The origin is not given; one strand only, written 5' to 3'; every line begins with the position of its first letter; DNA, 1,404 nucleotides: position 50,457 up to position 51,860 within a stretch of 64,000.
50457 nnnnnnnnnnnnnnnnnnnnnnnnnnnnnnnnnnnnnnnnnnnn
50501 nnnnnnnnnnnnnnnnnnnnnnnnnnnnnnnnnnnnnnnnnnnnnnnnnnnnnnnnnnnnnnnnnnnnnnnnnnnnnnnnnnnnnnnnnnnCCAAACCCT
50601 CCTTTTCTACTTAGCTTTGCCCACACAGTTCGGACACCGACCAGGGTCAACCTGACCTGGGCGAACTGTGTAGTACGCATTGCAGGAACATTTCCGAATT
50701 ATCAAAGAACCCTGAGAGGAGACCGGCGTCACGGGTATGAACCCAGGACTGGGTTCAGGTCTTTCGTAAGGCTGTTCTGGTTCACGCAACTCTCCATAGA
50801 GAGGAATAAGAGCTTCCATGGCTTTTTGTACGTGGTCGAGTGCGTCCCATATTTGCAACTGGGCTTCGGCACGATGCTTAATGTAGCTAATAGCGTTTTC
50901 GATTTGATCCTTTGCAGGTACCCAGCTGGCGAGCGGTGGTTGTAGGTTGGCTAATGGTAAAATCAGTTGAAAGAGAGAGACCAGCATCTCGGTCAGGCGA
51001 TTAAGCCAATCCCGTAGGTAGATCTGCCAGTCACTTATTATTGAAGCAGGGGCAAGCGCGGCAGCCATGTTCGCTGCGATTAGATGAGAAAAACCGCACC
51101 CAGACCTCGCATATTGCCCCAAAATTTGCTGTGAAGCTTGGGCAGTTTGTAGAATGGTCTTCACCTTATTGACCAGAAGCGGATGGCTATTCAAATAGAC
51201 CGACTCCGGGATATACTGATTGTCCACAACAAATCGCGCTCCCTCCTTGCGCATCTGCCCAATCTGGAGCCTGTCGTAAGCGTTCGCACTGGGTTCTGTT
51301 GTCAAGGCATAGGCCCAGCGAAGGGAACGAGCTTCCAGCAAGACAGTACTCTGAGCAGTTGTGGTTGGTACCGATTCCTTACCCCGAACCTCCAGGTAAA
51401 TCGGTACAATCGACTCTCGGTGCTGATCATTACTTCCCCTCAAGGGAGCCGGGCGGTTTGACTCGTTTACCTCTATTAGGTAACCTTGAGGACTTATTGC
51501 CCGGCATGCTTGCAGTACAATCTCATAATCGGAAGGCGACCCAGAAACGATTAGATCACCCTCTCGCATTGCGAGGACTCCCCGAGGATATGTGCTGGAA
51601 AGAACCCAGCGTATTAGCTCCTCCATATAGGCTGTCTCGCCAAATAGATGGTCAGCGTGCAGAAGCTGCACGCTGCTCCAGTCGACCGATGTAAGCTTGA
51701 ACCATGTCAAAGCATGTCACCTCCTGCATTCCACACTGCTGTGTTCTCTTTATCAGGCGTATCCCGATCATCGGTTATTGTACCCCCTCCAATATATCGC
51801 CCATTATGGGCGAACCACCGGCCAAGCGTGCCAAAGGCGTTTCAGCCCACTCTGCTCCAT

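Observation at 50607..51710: TssK-like protein whose C-terminal head is replaced by a zinc ribbon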

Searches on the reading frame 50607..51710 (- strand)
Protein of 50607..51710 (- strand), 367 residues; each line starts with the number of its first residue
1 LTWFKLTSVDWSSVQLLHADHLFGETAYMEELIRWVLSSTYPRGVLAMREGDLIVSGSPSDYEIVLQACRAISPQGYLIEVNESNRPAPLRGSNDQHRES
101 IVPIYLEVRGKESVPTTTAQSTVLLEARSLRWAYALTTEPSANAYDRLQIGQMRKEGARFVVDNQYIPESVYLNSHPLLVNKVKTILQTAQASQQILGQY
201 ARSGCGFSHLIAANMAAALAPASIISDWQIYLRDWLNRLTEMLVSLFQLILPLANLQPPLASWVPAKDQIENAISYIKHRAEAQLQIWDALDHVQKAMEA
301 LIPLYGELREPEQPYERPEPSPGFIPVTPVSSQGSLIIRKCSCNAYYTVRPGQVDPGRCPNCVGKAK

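Call 3: search_protein_families(library=pfam, proteins=[window:50607-51710:-], max_evalue=1)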
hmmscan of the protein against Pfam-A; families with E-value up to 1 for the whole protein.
window:50607-51710:- (367 aa): 3 families
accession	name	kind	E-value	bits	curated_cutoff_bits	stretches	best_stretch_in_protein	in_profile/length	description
PF05936.17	T6SS_VasE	-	1.2e-05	24.8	23.4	1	124-235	129-238/429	Bacterial Type VI secretion, VC_A0110, EvfL, ImpJ, VasE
PF18416.6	GbpA_2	-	0.044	14.4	26.6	1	111-176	29-92/101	N-acetylglucosamine binding protein domain 2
PF11458.13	Mistic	-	0.25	11.8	26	1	288-310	6-28/74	Membrane-integrating protein Mistic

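Call 5: find_homologous_proteins(query=window:50607-51710:-)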
Query window:50607-51710:- (367 aa): 4 proteins with E <= 0.001 among 6725 candidates.
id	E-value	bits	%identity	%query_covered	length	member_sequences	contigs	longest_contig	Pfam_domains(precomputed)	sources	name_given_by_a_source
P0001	2.5e-211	719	100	87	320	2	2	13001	PF05936.18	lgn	-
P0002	3.9e-131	456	58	100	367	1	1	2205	-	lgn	-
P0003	3.5e-124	433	54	99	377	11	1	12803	-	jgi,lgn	jgi:hypothetical protein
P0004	5.7e-123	429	54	99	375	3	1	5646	-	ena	-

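Call 6: search_protein_families(library=ncbifam, proteins=[window:50607-51710:-], max_evalue=1)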
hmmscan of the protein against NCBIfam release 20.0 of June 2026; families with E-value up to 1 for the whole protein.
window:50607-51710:- (367 aa): 2 families
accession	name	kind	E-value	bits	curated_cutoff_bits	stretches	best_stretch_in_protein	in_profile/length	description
TIGR03353.2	VI_chp_4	equivalog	2.7e-12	46.5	100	1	9-255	3-256/429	type VI secretion system baseplate subunit TssK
TIGR03420.1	DnaA_homol_Hda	equivalog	0.059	12.9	194.8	0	179-219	25-63/226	DnaA regulatory inactivator Hda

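Call 10: search_solved_structures(query=A1, max_evalue=10, show_alignments=2)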
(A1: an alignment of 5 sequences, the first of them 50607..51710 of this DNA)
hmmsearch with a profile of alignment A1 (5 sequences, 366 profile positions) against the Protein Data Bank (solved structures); distinct sequences matched with E-value up to 10: 0.
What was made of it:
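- Tried and rejected: PDB sequence search with the shallow profile A1: nothing (call 10).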

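Call 11: find_encoding_contigs(protein=P0003, flank=10000, max_places=4)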
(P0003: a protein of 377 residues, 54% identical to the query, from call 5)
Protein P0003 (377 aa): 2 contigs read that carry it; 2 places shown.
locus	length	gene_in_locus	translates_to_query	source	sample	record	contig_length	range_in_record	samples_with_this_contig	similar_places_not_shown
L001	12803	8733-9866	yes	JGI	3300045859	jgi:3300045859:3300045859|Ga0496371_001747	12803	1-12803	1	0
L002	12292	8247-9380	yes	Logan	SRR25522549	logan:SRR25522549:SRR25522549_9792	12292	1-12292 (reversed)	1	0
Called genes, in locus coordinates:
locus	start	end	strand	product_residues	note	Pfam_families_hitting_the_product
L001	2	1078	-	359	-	?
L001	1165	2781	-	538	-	PF00656:Peptidase_C14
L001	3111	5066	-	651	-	PF00656:Peptidase_C14, PF14326:DUF4384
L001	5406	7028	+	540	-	-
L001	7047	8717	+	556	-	-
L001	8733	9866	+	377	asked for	-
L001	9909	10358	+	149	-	-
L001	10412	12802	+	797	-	?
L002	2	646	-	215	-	?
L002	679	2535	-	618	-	PF00656:Peptidase_C14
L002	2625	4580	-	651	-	PF00656:Peptidase_C14, PF14326:DUF4384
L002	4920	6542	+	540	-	-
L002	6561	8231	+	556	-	-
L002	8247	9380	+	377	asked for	-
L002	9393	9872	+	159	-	-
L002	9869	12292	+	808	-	?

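Call 12: find_encoding_contigs(protein=P0004, flank=10000, max_places=4)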
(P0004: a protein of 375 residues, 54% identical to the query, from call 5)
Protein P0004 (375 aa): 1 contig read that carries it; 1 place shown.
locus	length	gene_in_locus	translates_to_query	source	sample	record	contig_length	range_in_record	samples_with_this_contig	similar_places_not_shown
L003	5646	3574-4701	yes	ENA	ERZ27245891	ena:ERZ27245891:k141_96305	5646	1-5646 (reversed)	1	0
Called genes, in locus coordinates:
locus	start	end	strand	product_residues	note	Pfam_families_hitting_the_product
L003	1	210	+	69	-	?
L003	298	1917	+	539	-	-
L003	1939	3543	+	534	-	-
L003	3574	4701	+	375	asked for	-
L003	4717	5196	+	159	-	-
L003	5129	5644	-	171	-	?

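Call 13: find_encoding_contigs(protein=P0001, flank=10000, max_places=4)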
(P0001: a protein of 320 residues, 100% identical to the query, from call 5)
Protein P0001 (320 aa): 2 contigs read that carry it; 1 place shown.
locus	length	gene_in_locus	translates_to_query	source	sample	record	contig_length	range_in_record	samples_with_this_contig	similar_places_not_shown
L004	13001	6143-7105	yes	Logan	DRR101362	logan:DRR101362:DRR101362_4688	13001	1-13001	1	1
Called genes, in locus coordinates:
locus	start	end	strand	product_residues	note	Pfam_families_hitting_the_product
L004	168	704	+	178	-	PF08281:Sigma70_r4_2, PF04545:Sigma70_r4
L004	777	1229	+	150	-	-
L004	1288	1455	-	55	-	-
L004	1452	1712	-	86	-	-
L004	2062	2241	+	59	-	-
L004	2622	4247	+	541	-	-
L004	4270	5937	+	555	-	-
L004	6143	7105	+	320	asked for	PF05936:T6SS_VasE (faint)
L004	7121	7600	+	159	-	-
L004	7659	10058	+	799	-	PF08308:PEGA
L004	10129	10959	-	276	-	PF01261:AP_endonuc_2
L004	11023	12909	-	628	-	PF01433:Peptidase_M1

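Call 14: search_protein_families(library=padloc, proteins=[window:50607-51710:-], max_evalue=1)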
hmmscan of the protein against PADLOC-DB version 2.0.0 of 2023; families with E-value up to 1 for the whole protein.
window:50607-51710:- (367 aa): 0 families

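Call 15: search_protein_families(library=phrogs, proteins=[window:50607-51710:-], max_evalue=1)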
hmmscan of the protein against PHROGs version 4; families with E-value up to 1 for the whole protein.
window:50607-51710:- (367 aa): 0 families

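Call 16: predict_structure(alignment_id=A1)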
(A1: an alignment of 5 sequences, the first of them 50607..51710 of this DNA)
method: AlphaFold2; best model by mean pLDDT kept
length: 367 residues; sequences in the alignment: 5
mean_pLDDT: 54.9   pTM: 0.44
mean pLDDT of the five models: 54.9, 49.4, 48.2, 48.1, 46.6
residues with pLDDT >= 90: 27; 70-90: 100; 50-70: 46; < 50: 194
segments of 3 or more residues with pLDDT < 50: 1-165, 282-284, 311-334
pLDDT, mean of each block of 10 residues (from residue 1): 22 23 29 33 32 39 46 40 38 31 38 33 30 29 30 39 49 63 87 86 69 85 66 81 91 70 87 84 62 91 79 42 38 58 76 74 63
secondary structure, 60 per line:
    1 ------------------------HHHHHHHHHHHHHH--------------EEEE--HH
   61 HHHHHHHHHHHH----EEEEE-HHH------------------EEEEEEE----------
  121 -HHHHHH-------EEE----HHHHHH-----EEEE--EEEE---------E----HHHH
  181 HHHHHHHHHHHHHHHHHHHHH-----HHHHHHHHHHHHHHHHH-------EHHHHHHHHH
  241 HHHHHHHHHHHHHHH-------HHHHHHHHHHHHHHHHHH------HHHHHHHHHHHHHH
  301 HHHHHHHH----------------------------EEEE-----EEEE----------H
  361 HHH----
elements in order: H25-38 E53-56 H59-72 E77-81 E104-110 H122-127 E135-137 H142-147 E153-156 E159-162 H177-201 H207-223 H232-255 H263-280 H287-308 E337-340 E346-349 H360-363
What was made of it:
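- Tried and rejected: AF2 with the 5-sequence alignment: the N-terminus was unusable, pLDDT 22-49 (call 16).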

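Call 17: search_protein_representatives(alignment_id=A1)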
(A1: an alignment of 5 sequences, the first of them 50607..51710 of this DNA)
Query: 5 sequences, 366 profile positions. Proteins with E-value up to 0.001 (for the whole library): 60; up to 1e-10: 36; up to 1e-30: 21. The best 60 are listed.
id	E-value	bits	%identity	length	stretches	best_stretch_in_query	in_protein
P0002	2.2e-204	695.0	-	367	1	1-366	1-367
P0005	5.6e-91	321.8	-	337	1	2-332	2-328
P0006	1.8e-78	280.7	-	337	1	3-327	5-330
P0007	1.5e-75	271.1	-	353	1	1-329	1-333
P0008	2.3e-75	270.4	-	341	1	1-320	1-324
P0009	5.0e-75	269.4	-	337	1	1-319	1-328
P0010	1.1e-73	264.9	-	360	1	1-332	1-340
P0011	3.4e-73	263.3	-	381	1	1-278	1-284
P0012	6.2e-70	252.6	-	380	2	3-277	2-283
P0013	3.3e-63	230.5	-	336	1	1-320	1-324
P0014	8.9e-61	222.5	-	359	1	1-274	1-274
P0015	2.5e-60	221.0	-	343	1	1-298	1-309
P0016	2.7e-55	204.4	-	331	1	1-320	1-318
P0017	8.4e-54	199.5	-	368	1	1-276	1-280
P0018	6.5e-48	180.1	-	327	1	9-314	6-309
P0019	7.1e-39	150.4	-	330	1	2-300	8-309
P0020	1.8e-37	145.8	-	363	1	1-328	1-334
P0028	7.9e-24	100.9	-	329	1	8-303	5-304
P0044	2.3e-09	53.3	-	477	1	1-199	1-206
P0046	1.6e-08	50.5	-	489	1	1-192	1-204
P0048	6.8e-08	48.5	-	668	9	329-365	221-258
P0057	1.0e-05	41.3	-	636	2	64-211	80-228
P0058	1.6e-05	40.7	-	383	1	8-188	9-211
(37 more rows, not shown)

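Call 22: find_related_loci(query=A3, collection=genome_contigs, flank=10000)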
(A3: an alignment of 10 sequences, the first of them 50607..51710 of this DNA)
Query A3 (367 aa) in genome_contigs; peptide patterns used: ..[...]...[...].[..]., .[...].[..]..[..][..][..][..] (x = any residue, [..] = any of these).
32 stretches matched a pattern, but none encodes a relative of the query by tblastn (E <= 1e-3).
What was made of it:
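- Tried and rejected: The second found no relative in 185,579 species genomes (call 22).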

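Call 23: find_homologous_proteins(query=A2, max_evalue=0.001)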
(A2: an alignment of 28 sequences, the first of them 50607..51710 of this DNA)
Query A2 (28 sequences) (367 aa, profile of the alignment): 5 proteins with E <= 0.001 among 8000 candidates.
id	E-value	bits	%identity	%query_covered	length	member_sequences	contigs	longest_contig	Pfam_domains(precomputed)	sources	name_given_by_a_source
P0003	2.1e-125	436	54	99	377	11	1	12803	-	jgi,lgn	jgi:hypothetical protein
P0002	2.4e-122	426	58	100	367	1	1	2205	-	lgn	-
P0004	3.2e-121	423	54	99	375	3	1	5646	-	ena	-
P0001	1.4e-94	335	100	87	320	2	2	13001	PF05936.18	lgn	-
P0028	6.6e-80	287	29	60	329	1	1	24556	PF05936.18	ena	-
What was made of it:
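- Tried and rejected: Word-indexed protein search with the 28-sequence alignment: only 5 hits (call 23).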

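Call 24: find_encoding_contigs(protein=P0028, flank=10000, max_places=3)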
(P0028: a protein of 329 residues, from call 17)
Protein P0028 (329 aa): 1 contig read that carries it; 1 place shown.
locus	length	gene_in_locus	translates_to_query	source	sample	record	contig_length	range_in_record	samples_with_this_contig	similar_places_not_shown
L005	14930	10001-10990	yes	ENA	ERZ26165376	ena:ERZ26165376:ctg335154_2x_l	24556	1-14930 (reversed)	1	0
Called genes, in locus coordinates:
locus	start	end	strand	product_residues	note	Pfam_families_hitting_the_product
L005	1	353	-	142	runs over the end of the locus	PF02254:TrkA_N (faint), PF05368:NmrA, PF13460:NAD_binding_10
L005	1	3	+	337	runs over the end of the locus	-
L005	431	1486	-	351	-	PF01593:Amino_oxidase (weak)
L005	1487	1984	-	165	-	PF00890:FAD_binding_2, PF01134:GIDA (weak), PF01266:DAO, PF03486:HI0933_like (weak), PF07992:Pyr_redox_2 (weak), PF12831:FAD_oxidored, PF13450:NAD_binding_8, PF01593:Amino_oxidase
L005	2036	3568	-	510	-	PF00171:Aldedh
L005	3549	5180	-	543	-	PF01266:DAO, PF01593:Amino_oxidase, PF13450:NAD_binding_8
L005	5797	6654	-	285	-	PF01261:AP_endonuc_2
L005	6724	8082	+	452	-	PF06580:His_kinase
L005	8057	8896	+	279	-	PF00072:Response_reg, PF04397:LytTR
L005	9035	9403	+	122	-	-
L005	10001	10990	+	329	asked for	PF05936:T6SS_VasE (weak)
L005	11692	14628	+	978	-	PF01935:DUF87 (weak)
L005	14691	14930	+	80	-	?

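Call 25: find_encoding_contigs(protein=P0011, flank=10000, max_places=3)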
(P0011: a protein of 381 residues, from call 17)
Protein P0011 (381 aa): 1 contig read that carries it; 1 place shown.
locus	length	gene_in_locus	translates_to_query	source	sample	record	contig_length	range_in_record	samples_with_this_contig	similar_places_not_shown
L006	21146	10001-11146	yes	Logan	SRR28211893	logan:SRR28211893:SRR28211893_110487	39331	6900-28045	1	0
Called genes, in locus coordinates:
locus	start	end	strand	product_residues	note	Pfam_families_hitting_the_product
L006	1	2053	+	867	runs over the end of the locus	-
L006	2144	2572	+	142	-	-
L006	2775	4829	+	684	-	PF05954:Phage_GPD, PF04717:Phage_base_V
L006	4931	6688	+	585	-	PF00069:Pkinase, PF07714:PK_Tyr_Ser-Thr, PF03781:FGE-sulfatase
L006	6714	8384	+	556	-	-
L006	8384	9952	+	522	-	-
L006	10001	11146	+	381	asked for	PF05936:T6SS_VasE (faint)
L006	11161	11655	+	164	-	-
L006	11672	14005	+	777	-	-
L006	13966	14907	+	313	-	-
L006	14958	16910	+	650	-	PF00656:Peptidase_C14, PF14326:DUF4384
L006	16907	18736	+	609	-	PF23473:LysM3_LYK4_5 (faint), PF23577:LysM_RLK (faint), PF01476:LysM, PF00877:NLPC_P60, PF05488:PAAR_motif (faint)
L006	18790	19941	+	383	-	PF13503:DUF4123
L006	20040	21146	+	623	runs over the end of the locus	PF00012:HSP70, PF06723:MreB_Mbl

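Call 28: find_encoding_contigs(protein=P0020, flank=10000, max_places=2)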
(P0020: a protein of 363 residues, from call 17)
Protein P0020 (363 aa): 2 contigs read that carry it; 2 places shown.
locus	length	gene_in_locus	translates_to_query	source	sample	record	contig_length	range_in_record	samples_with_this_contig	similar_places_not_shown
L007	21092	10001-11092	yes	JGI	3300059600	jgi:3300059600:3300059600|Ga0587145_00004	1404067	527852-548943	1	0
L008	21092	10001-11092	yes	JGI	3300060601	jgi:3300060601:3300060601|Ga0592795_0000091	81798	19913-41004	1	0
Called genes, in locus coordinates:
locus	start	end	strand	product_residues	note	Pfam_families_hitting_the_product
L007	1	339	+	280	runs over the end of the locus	-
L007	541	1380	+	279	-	PF01807:Zn_ribbon_DnaG, PF08275:DNAG_N, PF13155:Toprim_2 (weak), PF13662:Toprim_4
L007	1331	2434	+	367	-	PF13155:Toprim_2, PF13362:Toprim_3 (faint), PF10410:DnaB_bind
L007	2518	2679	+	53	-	PF03979:Sigma70_r1_1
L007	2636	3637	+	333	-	PF00140:Sigma70_r1_2, PF04542:Sigma70_r2, PF04539:Sigma70_r3, PF04545:Sigma70_r4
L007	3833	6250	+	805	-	PF02129:Peptidase_S15, PF00326:Peptidase_S9 (weak), PF08530:PepX_C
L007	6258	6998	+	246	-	PF00005:ABC_tran, PF13304:AAA_21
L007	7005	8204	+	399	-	PF12679:ABC2_membrane_2, PF12698:ABC2_membrane_3, PF01061:ABC2_membrane (weak)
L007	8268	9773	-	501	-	PF02074:Peptidase_M32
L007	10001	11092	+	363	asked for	-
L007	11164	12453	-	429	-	PF00226:DnaJ, PF01556:DnaJ_C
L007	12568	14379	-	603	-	PF00012:HSP70, PF06723:MreB_Mbl, PF00012:HSP70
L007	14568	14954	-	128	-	-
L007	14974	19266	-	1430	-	PF05488:PAAR_motif, PF20148:DUF6531, PF05593:RHS_repeat, PF25023:TEN_YD-shell, PF05593:RHS_repeat, PF05593:RHS_repeat, PF25023:TEN_YD-shell, PF25023:TEN_YD-shell, +3 more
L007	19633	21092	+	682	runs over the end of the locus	PF00656:Peptidase_C14 (faint), PF14559:TPR_19 (weak)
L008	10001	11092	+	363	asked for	-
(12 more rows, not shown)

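Call 29: find_encoding_contigs(protein=P0019, flank=10000, max_places=2)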
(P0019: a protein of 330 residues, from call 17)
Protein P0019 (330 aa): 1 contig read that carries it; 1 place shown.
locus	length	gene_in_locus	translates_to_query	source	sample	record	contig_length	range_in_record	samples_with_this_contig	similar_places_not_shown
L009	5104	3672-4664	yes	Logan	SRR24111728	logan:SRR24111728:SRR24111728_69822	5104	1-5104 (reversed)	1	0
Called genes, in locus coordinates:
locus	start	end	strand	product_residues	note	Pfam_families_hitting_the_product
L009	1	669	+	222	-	?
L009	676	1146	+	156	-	PF19923:DUF6386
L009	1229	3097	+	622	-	PF00012:HSP70, PF06723:MreB_Mbl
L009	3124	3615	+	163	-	PF00226:DnaJ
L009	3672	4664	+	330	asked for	PF05936:T6SS_VasE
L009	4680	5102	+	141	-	?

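Call 30: find_encoding_contigs(protein=P0005, flank=10000, max_places=2)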
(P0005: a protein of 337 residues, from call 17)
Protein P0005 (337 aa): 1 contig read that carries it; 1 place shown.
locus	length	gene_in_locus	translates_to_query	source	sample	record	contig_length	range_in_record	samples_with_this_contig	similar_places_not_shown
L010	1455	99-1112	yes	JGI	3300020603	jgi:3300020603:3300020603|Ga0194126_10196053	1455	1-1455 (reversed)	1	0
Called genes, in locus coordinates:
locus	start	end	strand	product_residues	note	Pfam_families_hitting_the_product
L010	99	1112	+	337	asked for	-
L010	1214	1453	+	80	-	?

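Call 35: search_solved_structures(query=A2, max_evalue=10, show_alignments=2)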
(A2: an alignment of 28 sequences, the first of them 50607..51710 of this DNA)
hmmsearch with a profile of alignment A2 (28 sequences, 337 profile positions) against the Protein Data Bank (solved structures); distinct sequences matched with E-value up to 10: 18.
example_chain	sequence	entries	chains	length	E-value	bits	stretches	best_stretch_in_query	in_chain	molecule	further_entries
6n38_A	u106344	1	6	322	0.00035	23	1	113-219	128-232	Putative type VI secretion protein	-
5mwn_A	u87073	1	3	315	0.00073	22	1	113-219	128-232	Type VI secretion protein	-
6giy_D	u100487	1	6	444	0.0017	20.8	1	113-219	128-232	TssK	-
5m30_A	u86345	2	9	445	0.0017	20.8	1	113-219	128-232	Type VI secretion protein | TssK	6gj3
9g6k_Lb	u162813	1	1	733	0.0088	18.4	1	182-263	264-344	RAP domain-containing protein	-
9i05_Xj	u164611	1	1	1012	0.02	17.2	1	182-263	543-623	RAP domain-containing protein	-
8gji_A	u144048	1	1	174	0.13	14.6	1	248-316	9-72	GCG binder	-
4zry_B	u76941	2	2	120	0.38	13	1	237-309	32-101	Keratin, type II cytoskeletal 1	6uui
8oyy_A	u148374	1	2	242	0.42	12.9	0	179-256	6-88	De novo designed soluble GPCR-like protein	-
5j0i_A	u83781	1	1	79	0.49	12.7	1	283-318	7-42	Designed protein 2L6HC3_12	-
3j1b_A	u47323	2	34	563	0.66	12.2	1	185-300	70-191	Chaperonin alpha subunit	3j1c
4tql_A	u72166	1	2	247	0.69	12.2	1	250-314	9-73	Three helix bundle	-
8t5e_A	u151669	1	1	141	0.79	12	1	221-309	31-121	Bim_fulldiff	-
9hac_B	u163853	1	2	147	1.2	11.4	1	258-305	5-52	BBF-14_binder4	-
8r2o_A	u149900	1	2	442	2.5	10.3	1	258-321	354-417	Maltodextrin-binding protein,Huntingtin, myristoylated N-terminal fragment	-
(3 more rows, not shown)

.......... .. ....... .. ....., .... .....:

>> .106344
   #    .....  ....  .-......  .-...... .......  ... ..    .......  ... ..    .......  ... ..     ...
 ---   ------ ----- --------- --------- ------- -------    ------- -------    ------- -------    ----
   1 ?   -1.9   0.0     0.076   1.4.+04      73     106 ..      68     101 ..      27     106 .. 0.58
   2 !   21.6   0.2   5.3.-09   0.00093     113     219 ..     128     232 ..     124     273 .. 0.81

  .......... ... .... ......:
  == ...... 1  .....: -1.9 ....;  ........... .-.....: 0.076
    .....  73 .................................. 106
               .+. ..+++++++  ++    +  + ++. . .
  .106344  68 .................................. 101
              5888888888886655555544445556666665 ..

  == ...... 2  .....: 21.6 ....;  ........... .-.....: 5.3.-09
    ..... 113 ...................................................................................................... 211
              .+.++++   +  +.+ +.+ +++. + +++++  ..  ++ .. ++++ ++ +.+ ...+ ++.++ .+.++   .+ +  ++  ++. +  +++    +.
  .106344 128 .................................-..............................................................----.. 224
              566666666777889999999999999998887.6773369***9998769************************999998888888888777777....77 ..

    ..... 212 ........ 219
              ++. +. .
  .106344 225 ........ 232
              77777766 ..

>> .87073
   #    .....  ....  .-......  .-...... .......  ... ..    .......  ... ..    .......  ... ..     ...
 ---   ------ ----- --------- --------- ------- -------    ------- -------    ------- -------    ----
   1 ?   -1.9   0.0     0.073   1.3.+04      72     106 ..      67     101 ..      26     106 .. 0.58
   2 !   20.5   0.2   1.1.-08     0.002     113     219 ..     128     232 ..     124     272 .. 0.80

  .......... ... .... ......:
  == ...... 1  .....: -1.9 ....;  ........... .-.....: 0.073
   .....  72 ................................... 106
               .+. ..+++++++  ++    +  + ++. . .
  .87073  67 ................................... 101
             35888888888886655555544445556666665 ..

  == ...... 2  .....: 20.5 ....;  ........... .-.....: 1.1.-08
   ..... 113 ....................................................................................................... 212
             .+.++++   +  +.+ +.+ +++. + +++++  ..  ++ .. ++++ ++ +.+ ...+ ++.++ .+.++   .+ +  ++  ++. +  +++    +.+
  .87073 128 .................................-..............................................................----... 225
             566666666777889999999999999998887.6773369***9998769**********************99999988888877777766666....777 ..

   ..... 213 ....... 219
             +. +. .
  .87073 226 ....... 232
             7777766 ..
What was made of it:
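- Checked: Family profile against EAEC TssK PDB sequences: E 3.5e-4 (call 35).
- PDB TssK sequences E 3.5e-4 (call 35).
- Tried and rejected: The wider profile A2 found TssK (call 35).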
